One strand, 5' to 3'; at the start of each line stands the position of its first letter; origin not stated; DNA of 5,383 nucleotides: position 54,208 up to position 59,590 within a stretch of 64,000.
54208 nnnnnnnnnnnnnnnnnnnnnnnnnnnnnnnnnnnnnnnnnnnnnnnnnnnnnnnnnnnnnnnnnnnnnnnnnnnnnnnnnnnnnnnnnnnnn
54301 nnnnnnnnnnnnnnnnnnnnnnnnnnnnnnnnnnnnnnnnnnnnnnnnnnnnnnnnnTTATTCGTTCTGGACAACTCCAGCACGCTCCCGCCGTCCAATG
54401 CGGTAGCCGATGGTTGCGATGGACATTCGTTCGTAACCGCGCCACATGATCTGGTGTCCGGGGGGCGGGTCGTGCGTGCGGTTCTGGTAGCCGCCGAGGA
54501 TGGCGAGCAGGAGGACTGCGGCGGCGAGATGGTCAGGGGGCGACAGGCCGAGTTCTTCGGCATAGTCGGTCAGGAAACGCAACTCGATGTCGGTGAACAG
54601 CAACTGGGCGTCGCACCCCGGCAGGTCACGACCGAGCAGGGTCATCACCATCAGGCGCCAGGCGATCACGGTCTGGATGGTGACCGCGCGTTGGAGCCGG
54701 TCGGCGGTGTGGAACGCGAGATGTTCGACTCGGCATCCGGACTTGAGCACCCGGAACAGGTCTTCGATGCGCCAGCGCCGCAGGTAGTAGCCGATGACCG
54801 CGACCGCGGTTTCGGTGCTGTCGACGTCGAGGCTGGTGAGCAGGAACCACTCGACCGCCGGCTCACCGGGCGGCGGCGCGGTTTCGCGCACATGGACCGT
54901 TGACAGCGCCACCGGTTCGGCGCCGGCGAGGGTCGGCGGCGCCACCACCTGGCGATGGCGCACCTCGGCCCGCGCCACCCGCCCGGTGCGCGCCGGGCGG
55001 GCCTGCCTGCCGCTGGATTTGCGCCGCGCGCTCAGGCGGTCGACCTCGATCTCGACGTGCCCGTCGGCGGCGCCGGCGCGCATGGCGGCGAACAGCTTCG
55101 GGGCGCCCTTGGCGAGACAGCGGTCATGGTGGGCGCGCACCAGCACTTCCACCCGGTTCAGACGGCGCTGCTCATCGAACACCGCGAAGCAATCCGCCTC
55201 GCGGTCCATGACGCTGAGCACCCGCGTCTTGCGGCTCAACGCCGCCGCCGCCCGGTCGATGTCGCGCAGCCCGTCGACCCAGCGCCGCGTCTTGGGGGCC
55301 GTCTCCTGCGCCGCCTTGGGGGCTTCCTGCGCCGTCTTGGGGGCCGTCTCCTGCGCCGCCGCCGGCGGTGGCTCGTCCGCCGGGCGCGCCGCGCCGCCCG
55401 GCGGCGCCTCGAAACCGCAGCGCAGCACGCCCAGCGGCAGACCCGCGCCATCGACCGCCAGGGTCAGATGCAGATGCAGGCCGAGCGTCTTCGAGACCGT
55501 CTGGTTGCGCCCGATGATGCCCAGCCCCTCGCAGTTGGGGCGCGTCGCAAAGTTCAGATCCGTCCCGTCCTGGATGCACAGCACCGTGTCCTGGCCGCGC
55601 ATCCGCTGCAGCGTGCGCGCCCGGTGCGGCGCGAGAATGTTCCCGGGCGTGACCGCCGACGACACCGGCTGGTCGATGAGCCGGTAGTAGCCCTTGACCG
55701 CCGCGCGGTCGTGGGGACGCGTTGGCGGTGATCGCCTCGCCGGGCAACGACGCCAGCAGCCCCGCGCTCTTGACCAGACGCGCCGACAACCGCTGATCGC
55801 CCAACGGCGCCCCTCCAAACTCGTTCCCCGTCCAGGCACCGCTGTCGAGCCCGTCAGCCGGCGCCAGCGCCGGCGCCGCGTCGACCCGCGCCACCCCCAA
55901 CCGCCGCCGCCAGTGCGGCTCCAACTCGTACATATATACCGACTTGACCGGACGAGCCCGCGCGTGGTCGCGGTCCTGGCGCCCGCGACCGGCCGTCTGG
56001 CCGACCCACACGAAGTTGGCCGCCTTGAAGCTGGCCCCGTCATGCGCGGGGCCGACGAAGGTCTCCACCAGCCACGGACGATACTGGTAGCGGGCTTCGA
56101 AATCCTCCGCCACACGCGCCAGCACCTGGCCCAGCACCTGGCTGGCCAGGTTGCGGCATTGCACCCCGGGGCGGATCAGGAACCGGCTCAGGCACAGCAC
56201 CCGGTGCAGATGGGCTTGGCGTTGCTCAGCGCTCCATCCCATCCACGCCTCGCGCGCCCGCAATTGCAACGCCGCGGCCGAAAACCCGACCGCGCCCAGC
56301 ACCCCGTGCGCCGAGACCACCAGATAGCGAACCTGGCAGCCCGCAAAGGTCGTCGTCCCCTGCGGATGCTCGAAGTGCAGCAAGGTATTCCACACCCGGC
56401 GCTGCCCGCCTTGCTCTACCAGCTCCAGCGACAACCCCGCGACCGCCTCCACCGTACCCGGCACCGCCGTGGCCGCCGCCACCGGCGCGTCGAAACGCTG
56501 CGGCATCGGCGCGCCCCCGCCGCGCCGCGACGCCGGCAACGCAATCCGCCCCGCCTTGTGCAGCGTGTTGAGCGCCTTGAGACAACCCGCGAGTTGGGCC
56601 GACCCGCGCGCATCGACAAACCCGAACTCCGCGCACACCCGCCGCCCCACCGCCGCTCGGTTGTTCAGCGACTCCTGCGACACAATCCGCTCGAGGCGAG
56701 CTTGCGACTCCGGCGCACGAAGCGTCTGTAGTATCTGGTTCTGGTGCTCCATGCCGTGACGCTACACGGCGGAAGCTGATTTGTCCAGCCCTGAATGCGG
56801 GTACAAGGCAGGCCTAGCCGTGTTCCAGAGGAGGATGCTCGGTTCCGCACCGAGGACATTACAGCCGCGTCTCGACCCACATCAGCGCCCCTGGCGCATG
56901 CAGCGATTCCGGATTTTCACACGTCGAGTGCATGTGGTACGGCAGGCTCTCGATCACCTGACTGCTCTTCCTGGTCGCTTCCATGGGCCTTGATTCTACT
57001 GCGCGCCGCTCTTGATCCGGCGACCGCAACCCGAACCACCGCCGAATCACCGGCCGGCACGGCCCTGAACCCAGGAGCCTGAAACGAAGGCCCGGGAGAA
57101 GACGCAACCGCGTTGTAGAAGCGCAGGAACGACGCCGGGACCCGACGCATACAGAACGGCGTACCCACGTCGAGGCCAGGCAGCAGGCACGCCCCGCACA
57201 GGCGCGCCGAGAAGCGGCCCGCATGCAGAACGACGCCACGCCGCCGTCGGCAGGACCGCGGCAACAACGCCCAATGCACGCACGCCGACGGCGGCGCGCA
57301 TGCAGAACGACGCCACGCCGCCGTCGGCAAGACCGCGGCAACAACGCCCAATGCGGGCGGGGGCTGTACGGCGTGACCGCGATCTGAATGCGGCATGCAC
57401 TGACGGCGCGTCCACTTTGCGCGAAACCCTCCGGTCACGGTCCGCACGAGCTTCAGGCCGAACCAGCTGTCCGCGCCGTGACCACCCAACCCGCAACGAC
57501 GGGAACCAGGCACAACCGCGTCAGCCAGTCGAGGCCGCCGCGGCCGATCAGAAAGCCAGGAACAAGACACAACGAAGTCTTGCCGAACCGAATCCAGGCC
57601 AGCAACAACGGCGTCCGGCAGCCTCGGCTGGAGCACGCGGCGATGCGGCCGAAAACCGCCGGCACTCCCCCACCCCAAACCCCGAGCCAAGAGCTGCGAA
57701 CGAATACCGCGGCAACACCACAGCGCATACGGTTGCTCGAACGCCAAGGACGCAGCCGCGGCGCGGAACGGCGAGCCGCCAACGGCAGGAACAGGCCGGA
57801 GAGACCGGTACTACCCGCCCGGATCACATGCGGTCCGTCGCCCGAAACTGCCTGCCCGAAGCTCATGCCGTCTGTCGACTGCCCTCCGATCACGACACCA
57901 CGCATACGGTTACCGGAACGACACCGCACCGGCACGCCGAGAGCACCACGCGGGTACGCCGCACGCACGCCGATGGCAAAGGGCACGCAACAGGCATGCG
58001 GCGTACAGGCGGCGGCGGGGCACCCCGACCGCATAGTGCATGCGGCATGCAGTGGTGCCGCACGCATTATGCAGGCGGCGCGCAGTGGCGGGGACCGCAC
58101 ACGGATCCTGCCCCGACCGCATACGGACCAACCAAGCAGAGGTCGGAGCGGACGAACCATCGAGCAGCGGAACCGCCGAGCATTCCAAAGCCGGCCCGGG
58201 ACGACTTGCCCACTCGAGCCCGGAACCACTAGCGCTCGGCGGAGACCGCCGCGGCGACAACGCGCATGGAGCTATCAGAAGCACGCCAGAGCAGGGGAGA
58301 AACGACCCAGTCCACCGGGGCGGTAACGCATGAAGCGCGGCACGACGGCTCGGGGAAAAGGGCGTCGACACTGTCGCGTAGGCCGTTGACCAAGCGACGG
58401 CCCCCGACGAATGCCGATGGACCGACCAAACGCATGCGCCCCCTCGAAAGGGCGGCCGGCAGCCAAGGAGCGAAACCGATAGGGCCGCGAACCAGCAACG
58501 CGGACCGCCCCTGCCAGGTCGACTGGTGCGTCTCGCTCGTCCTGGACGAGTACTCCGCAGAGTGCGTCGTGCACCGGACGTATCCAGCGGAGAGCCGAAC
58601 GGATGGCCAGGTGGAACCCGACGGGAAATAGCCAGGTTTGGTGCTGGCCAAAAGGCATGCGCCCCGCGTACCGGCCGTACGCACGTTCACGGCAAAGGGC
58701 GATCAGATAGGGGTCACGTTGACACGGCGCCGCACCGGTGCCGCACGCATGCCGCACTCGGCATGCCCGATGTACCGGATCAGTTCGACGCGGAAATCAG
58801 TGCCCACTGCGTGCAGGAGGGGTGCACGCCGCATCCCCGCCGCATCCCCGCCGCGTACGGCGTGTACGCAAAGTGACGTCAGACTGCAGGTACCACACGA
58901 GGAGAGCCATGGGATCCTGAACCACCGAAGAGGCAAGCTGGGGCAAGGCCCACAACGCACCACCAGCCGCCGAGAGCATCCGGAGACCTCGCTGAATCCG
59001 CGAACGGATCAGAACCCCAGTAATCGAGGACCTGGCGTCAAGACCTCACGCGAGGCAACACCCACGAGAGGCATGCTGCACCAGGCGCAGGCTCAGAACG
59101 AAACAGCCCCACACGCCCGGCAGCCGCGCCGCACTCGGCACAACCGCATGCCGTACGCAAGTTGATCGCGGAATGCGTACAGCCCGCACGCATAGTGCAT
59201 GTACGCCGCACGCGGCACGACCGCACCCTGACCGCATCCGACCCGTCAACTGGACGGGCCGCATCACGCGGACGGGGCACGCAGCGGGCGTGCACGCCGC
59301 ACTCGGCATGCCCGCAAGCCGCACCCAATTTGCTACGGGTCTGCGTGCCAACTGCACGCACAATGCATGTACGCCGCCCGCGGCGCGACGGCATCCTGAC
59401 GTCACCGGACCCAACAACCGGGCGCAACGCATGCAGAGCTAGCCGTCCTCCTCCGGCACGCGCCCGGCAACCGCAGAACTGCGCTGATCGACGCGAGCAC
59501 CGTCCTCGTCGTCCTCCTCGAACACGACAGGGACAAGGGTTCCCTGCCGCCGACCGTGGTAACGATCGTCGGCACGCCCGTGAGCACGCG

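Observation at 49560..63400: Family of long, strongly T-depleted (A+C-rich) non-coding segments in one strand orientation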

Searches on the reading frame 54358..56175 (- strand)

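Call 14: search_protein_families(library=pfam, proteins=[window:54358-56175:-], max_evalue=0.01)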
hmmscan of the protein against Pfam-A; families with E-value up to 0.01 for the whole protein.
window:54358-56175:- (605 aa): 2 families
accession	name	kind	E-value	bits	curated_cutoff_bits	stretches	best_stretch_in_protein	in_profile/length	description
PF02281.22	Dimer_Tnp_Tn5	-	1e-05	26.2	26.7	1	503-595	1-93/99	Transposase Tn5 dimerisation domain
PF01609.27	DDE_Tnp_1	-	1e-05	25.8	23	1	406-502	139-195/200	Transposase DDE domain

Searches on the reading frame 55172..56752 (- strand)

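Call 14: search_protein_families(library=pfam, proteins=[window:55172-56752:-], max_evalue=0.01)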
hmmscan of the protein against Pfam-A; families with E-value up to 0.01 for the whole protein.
window:55172-56752:- (526 aa): 2 families
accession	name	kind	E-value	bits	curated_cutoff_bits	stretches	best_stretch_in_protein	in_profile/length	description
PF14236.12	DruA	-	2.2e-24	86.6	27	1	100-260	43-224/297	Druantia protein DruA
PF14706.11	Tnp_DNA_bind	-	8e-05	22.8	24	1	306-342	1-37/58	Transposase DNA-binding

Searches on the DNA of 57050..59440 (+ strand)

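Call 10: search_dna_similar(query=window:57050-59440:+, collection=phages, mode=distant, max_rows=15)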
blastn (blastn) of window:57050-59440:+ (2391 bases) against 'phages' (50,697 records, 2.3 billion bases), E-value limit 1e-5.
No match.

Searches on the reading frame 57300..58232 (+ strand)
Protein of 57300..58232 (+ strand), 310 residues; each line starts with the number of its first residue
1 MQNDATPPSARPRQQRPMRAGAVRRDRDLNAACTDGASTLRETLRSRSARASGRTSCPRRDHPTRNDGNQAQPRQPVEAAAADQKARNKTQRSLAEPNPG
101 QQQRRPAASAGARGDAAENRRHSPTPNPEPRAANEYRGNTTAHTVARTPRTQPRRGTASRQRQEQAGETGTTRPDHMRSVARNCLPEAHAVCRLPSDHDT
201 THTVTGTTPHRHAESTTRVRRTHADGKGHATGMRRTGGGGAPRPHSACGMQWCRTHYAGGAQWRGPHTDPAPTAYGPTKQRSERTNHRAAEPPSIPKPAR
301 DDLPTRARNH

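Call 42: find_homologous_proteins(query=window:57300-58232:+, max_evalue=0.001)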
Query window:57300-58232:+ (310 aa): 2 proteins with E <= 0.001 among 3640 candidates.
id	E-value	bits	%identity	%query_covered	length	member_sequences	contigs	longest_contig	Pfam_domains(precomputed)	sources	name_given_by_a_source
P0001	5.6e-196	668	100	100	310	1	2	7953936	-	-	-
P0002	4.9e-19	87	51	44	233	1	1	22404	-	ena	-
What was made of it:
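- Closest known: Strand compositional asymmetry of replicons with a long-lived single-stranded state. Different: The DNA sits inside a 7.95-Mb contig (call 42).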

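Call 43: find_encoding_contigs(protein=P0002, flank=10000, max_places=5)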
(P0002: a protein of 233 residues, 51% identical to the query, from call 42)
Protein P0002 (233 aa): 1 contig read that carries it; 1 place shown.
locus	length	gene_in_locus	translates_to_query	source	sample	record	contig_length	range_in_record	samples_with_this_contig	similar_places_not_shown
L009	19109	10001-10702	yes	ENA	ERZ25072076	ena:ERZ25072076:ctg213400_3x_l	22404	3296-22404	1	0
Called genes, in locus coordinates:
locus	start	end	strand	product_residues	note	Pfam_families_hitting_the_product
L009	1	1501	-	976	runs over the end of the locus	PF13245:AAA_19 (faint)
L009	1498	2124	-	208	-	-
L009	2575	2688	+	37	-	-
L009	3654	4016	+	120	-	-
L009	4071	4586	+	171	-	PF12088:DUF3565, PF09313:TehB-like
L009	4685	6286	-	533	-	PF01656:CbiA, PF13500:AAA_26, PF07685:GATase_3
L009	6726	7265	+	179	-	-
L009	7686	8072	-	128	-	-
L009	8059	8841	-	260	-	-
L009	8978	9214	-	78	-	-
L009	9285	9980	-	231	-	-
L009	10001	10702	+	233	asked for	-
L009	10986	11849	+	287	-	-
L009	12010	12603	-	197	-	-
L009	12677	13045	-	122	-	-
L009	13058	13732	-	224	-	-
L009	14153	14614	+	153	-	-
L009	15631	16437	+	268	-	-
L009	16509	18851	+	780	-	PF14236:DruA, PF14706:Tnp_DNA_bind, PF01609:DDE_Tnp_1 (weak), PF02281:Dimer_Tnp_Tn5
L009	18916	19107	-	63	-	?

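Call 67: search_protein_families(library=pfam, proteins=[L009:7686-8072:-, L009:6726-7265:+, L009:12010-12603:-, L009:15631-16437:+], max_evalue=1)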
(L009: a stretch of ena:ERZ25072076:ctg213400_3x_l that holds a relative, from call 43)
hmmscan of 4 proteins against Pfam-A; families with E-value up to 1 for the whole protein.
L009:7686-8072:- (128 aa): 1 family
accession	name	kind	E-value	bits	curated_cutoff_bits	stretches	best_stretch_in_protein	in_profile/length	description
PF07282.18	Cas12f1-like_TNB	-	0.15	12.6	26.3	1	58-86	29-52/60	Cas12f1-like, TNB domain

L009:6726-7265:+ (179 aa): 0 families

L009:12010-12603:- (197 aa): 0 families

L009:15631-16437:+ (268 aa): 0 families

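Call 107: search_protein_families(library=phrogs, proteins=[L009:7686-8072:-, L009:6726-7265:+], max_evalue=0.001)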
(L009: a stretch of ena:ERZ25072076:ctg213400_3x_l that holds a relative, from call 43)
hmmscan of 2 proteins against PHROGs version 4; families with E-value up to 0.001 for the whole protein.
L009:7686-8072:- (128 aa): 0 families

L009:6726-7265:+ (179 aa): 0 families

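Call 108: search_protein_families(library=ncbifam, proteins=[L009:7686-8072:-], max_evalue=0.001)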
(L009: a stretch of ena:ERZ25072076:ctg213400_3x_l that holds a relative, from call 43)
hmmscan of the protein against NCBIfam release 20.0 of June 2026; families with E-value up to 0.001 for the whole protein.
L009:7686-8072:- (128 aa): 0 families
